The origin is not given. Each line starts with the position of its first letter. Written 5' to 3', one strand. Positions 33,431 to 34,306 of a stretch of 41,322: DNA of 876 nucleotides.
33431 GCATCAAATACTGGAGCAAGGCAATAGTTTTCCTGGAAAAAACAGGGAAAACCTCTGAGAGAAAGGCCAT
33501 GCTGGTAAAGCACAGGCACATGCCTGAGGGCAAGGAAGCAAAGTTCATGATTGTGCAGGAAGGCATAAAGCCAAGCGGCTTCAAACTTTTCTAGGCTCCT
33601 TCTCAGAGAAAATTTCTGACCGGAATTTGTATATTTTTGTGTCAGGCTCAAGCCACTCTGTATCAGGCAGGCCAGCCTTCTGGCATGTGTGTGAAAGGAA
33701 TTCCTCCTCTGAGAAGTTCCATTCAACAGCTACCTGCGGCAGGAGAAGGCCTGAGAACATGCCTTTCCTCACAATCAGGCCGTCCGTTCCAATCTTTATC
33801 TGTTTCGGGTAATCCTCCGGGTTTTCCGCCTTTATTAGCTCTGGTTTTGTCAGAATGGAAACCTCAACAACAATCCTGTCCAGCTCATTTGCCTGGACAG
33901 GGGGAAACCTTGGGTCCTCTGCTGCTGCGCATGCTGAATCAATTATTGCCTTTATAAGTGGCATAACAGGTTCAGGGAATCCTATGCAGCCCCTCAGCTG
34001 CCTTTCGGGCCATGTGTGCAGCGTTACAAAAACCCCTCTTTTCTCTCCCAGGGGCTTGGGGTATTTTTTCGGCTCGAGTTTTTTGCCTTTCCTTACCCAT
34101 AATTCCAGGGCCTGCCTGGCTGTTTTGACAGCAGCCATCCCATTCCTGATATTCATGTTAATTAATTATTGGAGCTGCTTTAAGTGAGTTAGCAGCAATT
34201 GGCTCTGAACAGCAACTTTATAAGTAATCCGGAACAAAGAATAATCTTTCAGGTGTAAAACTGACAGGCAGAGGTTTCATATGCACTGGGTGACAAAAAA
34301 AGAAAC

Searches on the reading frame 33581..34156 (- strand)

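Call 34: search_protein_families(library=pfam, proteins=[window:33581-34156:-])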
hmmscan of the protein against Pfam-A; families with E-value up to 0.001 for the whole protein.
window:33581-34156:- (191 aa): 1 family
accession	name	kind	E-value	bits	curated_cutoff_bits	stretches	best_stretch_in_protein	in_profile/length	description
PF01871.22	AMMECR1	-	9.5e-56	188.3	25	1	10-183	1-168/168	AMMECR1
